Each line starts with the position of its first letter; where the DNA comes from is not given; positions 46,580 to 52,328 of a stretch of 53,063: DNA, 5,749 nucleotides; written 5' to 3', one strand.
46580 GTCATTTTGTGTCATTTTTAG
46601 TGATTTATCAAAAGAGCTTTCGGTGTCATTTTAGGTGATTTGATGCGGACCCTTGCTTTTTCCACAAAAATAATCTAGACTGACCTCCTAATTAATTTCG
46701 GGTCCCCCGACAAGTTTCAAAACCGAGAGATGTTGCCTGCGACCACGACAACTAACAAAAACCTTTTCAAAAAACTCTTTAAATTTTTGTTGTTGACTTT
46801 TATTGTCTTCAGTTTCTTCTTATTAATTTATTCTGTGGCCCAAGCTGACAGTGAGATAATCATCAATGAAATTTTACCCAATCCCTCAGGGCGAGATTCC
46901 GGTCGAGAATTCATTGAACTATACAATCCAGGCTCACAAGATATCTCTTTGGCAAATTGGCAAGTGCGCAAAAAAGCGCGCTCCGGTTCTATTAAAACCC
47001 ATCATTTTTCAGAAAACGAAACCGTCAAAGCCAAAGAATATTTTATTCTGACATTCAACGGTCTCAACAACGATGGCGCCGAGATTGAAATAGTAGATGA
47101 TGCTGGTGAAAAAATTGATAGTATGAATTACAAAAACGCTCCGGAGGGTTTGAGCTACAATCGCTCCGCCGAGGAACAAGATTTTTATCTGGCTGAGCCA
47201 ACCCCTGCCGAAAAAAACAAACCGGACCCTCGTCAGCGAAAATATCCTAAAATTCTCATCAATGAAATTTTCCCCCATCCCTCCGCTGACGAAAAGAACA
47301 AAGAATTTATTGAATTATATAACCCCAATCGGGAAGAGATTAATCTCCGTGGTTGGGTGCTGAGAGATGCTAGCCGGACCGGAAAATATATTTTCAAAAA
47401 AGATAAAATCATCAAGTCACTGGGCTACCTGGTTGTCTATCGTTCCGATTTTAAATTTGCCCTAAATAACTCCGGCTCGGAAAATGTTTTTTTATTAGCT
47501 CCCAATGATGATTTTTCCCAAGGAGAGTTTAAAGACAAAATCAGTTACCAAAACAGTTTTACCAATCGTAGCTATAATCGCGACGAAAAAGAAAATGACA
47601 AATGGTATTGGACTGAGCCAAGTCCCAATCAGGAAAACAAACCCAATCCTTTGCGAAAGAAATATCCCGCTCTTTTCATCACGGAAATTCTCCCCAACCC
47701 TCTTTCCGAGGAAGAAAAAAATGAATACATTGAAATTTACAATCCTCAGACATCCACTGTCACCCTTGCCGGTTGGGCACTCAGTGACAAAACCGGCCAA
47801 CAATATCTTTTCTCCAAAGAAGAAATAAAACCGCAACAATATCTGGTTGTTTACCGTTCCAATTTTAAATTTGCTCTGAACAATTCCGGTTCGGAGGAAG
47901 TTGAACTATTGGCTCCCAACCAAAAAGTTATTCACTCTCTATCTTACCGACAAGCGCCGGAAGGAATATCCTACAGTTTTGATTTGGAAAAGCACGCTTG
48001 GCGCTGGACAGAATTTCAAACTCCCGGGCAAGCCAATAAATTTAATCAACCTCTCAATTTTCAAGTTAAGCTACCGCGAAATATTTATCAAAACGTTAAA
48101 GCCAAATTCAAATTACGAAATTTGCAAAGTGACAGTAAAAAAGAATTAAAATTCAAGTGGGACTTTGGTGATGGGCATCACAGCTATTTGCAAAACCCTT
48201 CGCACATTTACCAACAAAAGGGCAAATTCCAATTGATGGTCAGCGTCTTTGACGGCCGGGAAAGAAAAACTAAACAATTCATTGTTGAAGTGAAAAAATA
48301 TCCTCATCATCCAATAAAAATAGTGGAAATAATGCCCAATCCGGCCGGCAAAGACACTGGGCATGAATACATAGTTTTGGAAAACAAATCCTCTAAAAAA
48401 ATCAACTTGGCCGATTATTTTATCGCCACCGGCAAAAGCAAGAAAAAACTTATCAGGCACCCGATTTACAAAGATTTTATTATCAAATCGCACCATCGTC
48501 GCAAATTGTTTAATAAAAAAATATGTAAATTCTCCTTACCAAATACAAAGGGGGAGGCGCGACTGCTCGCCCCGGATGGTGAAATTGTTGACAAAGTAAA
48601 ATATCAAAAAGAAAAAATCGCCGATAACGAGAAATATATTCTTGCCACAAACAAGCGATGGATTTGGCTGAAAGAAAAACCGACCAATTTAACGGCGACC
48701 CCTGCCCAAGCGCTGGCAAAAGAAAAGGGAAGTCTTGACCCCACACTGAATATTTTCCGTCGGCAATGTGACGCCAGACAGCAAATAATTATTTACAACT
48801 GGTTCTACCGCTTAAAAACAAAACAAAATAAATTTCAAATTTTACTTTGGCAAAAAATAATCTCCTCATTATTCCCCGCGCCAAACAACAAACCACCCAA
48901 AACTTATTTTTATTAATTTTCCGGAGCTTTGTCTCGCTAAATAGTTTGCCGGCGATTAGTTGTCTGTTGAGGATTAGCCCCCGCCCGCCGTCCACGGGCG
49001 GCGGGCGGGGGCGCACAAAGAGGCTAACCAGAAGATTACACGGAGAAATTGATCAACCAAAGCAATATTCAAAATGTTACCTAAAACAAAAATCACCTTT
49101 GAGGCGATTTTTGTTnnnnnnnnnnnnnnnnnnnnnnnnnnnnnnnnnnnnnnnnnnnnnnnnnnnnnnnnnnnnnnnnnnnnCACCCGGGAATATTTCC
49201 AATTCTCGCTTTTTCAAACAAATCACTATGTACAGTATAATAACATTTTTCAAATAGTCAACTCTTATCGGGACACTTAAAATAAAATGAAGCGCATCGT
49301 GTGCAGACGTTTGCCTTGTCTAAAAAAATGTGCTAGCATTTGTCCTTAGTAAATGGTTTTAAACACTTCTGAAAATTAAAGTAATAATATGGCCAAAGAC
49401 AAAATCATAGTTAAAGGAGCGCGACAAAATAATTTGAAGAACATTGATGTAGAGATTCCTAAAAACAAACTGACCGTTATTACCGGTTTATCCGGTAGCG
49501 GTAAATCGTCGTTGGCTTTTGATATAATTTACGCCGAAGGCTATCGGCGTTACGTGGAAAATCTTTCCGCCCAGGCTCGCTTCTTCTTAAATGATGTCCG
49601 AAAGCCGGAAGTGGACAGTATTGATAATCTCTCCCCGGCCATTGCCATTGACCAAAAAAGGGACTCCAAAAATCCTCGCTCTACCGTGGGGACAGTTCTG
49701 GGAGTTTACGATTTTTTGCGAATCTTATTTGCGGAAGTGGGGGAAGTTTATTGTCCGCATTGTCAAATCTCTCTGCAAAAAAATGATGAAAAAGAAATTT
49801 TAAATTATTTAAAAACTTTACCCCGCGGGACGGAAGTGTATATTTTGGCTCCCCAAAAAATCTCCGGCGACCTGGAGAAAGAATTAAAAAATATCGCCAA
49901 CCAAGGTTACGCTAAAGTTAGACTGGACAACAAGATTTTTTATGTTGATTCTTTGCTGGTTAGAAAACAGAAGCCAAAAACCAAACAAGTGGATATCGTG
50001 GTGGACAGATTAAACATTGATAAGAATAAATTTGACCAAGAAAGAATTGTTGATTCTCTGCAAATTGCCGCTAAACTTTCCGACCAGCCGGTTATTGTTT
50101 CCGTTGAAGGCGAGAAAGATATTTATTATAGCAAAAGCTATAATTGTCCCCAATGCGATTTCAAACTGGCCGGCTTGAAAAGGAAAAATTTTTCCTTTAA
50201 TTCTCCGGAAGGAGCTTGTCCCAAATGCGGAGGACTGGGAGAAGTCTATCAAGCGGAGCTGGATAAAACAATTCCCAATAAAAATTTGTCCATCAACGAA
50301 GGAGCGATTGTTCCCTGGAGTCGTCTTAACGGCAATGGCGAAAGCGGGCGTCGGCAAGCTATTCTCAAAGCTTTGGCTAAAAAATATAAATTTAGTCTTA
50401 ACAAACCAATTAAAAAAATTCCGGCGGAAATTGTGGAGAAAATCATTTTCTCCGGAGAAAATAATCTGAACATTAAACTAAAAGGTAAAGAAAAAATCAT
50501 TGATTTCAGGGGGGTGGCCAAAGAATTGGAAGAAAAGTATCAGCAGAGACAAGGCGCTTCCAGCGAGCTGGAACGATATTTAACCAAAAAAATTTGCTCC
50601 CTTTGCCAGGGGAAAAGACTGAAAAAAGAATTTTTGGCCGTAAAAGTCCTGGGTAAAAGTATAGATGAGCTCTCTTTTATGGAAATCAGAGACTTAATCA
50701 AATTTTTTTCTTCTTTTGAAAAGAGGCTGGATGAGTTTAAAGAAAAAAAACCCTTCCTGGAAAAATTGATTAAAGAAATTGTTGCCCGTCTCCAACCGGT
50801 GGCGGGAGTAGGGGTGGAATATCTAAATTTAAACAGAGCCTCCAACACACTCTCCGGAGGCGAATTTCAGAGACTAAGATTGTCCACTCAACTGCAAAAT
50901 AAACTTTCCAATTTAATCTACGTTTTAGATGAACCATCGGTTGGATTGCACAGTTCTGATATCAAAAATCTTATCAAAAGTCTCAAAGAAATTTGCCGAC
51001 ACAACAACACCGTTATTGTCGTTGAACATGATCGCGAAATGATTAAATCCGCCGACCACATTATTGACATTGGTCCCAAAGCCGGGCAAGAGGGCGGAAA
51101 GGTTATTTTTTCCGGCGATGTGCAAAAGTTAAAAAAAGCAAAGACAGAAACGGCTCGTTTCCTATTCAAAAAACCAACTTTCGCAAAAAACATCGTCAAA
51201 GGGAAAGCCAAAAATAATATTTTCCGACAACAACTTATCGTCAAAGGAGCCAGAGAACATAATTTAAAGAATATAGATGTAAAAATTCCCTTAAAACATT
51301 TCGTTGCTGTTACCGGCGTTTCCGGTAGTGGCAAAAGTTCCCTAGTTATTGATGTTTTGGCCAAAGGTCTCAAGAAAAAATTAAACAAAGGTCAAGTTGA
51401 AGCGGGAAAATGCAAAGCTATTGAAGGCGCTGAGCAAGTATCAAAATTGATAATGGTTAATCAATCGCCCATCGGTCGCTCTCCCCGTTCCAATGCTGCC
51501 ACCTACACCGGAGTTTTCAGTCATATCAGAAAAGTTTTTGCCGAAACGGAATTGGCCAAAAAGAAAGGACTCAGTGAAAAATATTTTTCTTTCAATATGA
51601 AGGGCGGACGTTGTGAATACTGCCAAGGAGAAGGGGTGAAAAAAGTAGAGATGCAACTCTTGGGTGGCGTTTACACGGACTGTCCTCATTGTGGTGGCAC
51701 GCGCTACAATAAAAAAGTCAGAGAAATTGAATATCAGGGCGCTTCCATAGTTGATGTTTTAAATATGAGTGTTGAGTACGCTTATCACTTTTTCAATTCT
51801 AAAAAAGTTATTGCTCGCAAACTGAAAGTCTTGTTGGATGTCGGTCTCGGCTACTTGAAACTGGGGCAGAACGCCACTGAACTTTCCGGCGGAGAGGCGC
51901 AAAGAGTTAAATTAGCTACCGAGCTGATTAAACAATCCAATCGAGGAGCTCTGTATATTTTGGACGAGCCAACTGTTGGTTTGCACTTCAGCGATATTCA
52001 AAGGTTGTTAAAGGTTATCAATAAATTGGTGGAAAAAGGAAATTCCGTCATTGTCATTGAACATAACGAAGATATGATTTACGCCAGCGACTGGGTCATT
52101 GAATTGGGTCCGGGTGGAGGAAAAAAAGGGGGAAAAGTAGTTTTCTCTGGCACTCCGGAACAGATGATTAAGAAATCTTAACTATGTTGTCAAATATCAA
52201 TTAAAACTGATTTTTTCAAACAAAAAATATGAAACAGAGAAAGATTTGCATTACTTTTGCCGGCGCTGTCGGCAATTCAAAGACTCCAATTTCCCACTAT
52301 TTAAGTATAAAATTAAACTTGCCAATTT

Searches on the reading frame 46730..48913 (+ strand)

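Call 16: search_protein_families(library=pfam, proteins=[window:46730-48913:+], max_evalue=0.0001)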
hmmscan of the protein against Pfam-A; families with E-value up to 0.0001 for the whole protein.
window:46730-48913:+ (728 aa): 3 families
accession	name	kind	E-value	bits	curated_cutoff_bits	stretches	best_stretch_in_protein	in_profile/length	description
PF00932.25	LTD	-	7.5e-67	223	34.3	4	38-135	3-108/109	Lamin Tail Domain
PF18911.6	PKD_4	-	1.9e-10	41.1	27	1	449-516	11-78/85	PKD domain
PF00801.26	PKD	-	9.9e-09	35.5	23.5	1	463-520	24-79/80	PKD domain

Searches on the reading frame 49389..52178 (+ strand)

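Call 16: search_protein_families(library=pfam, proteins=[window:49389-52178:+], max_evalue=0.0001)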
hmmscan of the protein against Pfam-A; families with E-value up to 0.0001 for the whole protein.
window:49389-52178:+ (930 aa): 11 families
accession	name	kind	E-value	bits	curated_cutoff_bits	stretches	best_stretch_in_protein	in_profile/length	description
PF00005.33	ABC_tran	-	1.4e-20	74.8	25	1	626-862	1-136/137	ABC transporter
PF17760.6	UvrA_inter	-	2e-18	66.7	23.3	1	135-239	4-107/109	UvrA interaction domain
PF02463.25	SMC_N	-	2.9e-18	66.5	40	1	617-904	6-209/220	RecF/RecN/SMC N terminal domain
PF17755.6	UvrA_DNA-bind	-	3.4e-17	63.2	23.2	1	292-390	3-102/110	UvrA DNA-binding domain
PF20703.3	nSTAND1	-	5.7e-09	36.5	27.1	0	622-667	19-64/379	Novel STAND NTPase 1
PF13304.12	AAA_21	-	1.1e-07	32.7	27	0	828-889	234-295/304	AAA domain, putative AbiEii toxin, Type IV TA system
PF13555.12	AAA_29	-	2.4e-07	30.8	27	0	629-653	15-39/61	P-loop containing region of AAA domain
PF13191.12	AAA_16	-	5.7e-06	27.4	32.6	0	636-678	24-63/167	AAA ATPase domain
PF03193.22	RsgA_GTPase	-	1.4e-05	25.5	30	0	8-43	89-123/174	RsgA GTPase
PF13481.12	AAA_25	-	5.8e-05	23.2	27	0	629-664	26-61/195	AAA domain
PF20720.3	nSTAND3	-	8.3e-05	22.8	27.2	0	23-48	14-39/155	Novel STAND NTPase 3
